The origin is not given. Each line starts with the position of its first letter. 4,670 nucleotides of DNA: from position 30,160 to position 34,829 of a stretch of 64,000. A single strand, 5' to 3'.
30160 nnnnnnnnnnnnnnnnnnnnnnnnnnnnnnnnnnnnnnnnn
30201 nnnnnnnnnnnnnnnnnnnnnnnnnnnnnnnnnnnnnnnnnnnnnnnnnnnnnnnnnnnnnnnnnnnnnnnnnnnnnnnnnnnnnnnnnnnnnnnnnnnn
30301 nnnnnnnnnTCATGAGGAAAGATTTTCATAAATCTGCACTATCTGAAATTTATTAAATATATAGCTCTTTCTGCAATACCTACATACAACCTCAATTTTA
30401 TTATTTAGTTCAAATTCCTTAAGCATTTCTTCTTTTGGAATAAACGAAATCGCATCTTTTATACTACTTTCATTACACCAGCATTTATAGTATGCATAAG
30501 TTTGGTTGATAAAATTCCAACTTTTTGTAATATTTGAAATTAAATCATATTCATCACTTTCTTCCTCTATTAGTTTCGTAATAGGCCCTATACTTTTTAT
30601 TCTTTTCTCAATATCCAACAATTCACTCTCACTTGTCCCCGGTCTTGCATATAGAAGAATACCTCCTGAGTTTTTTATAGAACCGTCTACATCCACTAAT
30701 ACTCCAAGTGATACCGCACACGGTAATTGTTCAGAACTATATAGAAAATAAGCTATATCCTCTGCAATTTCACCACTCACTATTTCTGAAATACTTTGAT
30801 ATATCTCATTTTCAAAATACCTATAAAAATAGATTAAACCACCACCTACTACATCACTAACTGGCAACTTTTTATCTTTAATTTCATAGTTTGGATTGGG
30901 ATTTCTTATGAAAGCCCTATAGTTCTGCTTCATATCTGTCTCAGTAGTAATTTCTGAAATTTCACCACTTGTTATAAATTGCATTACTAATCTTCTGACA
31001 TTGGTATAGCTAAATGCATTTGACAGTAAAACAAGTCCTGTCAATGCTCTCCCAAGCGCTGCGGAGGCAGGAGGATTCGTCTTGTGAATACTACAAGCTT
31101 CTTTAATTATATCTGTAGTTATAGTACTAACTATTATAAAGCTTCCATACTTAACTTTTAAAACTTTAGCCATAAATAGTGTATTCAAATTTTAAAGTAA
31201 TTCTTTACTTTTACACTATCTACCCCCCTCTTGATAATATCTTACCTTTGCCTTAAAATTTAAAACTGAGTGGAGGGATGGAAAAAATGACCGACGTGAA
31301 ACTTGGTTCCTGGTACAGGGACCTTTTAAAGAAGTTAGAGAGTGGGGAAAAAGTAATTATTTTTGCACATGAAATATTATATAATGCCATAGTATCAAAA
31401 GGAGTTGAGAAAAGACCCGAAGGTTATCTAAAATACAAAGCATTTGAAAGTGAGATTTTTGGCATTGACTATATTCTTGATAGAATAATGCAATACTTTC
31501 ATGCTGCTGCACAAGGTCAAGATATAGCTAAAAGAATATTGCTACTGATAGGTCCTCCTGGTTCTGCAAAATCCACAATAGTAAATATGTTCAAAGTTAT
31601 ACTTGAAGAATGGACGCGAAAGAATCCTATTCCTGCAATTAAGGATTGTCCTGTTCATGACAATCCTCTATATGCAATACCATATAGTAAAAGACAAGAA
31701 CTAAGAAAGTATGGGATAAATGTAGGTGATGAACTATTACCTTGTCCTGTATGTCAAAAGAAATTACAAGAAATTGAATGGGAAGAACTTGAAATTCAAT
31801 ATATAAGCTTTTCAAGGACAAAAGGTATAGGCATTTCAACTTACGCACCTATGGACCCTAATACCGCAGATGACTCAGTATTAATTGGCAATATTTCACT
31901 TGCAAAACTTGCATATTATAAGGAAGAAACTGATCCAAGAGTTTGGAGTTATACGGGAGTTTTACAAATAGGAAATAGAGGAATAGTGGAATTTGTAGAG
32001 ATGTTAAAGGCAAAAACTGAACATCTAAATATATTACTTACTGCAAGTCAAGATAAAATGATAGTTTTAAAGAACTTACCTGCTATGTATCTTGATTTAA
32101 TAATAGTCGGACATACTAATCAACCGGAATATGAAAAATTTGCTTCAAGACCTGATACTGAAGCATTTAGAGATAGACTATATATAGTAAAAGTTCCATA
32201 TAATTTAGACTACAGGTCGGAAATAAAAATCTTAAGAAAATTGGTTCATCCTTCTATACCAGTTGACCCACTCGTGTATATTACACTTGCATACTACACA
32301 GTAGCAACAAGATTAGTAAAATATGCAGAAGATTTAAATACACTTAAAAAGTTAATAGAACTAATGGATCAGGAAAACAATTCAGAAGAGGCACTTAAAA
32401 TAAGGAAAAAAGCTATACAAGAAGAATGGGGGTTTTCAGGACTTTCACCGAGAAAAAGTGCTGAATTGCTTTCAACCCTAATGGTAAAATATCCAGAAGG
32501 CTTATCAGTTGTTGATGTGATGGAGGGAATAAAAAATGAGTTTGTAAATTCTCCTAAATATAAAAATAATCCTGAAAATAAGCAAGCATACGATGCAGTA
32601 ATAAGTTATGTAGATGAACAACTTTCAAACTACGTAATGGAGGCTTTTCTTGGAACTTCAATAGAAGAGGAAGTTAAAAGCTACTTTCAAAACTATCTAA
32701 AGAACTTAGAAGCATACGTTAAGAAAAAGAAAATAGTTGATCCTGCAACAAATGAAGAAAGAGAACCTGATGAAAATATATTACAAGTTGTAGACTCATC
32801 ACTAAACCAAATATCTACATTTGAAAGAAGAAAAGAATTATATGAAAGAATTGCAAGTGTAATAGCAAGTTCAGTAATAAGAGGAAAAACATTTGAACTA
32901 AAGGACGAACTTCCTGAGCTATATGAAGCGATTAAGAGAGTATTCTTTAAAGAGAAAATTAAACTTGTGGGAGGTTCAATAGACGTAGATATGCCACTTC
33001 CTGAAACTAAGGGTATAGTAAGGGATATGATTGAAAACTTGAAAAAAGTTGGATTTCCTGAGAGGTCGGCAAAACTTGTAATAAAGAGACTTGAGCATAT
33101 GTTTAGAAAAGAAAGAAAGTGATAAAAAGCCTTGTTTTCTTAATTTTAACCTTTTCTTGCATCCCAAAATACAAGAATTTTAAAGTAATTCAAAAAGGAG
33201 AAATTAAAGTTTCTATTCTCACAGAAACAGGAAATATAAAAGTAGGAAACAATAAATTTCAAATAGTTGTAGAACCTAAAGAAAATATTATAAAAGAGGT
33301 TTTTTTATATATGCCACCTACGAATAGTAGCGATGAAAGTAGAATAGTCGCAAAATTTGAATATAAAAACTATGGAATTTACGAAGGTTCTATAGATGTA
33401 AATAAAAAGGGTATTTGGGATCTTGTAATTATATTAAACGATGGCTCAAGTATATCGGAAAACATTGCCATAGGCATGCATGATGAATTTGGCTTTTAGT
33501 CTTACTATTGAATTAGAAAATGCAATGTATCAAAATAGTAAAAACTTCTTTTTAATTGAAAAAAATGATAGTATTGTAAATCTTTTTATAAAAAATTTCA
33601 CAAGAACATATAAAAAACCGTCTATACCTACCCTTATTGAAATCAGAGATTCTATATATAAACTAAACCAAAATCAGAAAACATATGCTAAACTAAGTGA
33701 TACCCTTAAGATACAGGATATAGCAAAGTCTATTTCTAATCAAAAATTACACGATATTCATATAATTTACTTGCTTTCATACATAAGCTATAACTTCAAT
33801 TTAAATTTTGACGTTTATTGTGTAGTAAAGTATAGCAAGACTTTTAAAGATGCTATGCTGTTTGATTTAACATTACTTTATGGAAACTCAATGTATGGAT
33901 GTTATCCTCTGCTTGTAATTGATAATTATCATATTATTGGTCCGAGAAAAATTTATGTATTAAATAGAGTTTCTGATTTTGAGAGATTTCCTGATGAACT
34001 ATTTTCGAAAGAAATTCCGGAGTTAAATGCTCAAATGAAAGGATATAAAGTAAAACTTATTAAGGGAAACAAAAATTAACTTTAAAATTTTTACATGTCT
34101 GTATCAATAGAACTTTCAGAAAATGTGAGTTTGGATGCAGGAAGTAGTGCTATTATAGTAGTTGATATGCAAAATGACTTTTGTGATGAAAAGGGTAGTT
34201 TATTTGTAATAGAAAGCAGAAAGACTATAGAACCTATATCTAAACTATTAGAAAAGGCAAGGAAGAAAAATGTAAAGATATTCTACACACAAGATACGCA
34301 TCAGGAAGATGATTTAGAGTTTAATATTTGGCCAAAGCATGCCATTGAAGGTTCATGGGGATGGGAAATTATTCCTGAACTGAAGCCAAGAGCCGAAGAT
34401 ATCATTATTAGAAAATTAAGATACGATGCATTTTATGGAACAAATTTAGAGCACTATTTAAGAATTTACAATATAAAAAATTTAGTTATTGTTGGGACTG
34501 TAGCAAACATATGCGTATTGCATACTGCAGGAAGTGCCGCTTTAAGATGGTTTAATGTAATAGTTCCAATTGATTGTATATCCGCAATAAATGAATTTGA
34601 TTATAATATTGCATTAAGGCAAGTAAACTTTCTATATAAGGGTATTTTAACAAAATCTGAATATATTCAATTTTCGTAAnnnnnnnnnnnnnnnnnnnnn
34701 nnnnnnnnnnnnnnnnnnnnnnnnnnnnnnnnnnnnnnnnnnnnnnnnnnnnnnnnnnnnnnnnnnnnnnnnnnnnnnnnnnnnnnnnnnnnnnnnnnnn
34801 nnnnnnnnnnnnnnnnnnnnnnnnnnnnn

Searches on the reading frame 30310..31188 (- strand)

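Call 38: search_protein_families(library=pfam, proteins=[window:30310-31188:-], max_evalue=0.00001)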
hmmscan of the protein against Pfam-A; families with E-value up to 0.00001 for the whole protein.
window:30310-31188:- (292 aa): 1 family
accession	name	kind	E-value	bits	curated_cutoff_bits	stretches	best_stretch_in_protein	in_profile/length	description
PF01430.24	HSP33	-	5.5e-56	190.4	21.4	1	16-279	12-273/273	Hsp33 protein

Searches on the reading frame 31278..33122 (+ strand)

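Call 38: search_protein_families(library=pfam, proteins=[window:31278-33122:+], max_evalue=0.00001)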
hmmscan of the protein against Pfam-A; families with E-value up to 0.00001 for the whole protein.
window:31278-33122:+ (614 aa): 2 families
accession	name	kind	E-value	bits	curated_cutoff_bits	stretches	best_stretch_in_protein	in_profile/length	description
PF08298.17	AAA_PrkA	-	4.4e-77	260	25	1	25-348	15-353/358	PrkA AAA domain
PF06798.17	PrkA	-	7.4e-23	82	25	1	369-603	17-254/255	PrkA serine protein kinase C-terminal domain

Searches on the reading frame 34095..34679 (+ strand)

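Call 38: search_protein_families(library=pfam, proteins=[window:34095-34679:+], max_evalue=0.00001)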
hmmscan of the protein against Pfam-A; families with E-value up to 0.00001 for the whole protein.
window:34095-34679:+ (194 aa): 1 family
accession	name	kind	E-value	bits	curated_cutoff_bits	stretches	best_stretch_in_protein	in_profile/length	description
PF00857.26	Isochorismatase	-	4.6e-43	147.8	27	1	18-178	1-164/175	Isochorismatase domain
